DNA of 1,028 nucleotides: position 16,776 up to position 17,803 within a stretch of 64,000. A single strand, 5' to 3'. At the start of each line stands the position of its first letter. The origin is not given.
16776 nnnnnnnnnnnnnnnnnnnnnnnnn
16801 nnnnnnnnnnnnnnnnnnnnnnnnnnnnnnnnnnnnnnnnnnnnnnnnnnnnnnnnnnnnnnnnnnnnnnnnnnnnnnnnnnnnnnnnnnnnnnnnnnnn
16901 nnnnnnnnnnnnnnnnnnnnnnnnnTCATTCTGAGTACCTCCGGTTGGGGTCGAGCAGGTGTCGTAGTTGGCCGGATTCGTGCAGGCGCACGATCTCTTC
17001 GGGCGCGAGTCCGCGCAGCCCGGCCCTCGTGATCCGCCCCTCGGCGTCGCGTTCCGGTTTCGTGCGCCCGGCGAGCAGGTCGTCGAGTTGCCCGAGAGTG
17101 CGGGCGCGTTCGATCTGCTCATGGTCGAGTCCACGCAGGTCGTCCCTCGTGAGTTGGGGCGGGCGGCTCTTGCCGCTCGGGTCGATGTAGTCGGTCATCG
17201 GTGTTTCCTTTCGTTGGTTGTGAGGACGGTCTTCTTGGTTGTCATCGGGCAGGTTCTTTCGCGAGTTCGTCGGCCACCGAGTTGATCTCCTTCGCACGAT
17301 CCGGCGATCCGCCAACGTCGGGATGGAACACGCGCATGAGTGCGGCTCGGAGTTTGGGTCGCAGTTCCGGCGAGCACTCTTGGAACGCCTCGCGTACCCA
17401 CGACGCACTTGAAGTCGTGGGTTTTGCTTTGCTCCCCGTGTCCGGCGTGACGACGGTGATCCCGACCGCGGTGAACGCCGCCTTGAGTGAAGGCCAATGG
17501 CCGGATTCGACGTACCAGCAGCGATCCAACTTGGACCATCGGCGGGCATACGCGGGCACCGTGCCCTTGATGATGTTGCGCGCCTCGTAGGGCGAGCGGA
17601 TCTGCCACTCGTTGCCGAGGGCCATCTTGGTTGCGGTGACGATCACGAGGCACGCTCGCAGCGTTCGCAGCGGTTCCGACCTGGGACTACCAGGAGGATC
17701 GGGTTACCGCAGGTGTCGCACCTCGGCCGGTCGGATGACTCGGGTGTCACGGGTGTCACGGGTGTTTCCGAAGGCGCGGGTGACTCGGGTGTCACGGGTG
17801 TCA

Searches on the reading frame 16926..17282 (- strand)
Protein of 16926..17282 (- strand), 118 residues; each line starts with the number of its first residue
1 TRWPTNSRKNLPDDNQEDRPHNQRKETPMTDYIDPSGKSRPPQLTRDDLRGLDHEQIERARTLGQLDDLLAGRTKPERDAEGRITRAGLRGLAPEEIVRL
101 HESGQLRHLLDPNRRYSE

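Call 37: search_protein_families(library=phrogs, proteins=[window:16926-17282:-], max_evalue=0.001)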
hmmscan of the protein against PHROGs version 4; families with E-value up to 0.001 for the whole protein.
window:16926-17282:- (118 aa): 1 family
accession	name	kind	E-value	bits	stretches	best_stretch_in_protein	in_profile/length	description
phrog_2592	-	head and packaging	3e-06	28.1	1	41-72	175-206/209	head scaffolding protein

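Call 72: search_protein_families(library=pfam, proteins=[window:16926-17282:-], max_evalue=0.05)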
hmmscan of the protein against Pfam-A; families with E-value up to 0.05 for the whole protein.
window:16926-17282:- (118 aa): 0 families

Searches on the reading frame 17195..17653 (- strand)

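Call 7: search_protein_families(library=pfam, proteins=[window:17195-17653:-], max_evalue=0.01)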
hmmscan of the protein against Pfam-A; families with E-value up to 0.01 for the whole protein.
window:17195-17653:- (152 aa): 0 families

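Call 37: search_protein_families(library=phrogs, proteins=[window:17242-17646:-], max_evalue=0.001)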
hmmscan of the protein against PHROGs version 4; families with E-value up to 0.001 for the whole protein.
window:17242-17646:- (134 aa): 0 families

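Call 72: search_protein_families(library=pfam, proteins=[window:17242-17646:-], max_evalue=0.05)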
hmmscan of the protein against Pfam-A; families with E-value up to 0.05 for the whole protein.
window:17242-17646:- (134 aa): 1 family
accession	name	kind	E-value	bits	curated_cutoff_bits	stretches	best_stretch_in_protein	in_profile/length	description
PF18974.5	DUF5710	-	0.025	14.7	26.5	0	19-50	7-34/44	Domain of unknown function (DUF5710)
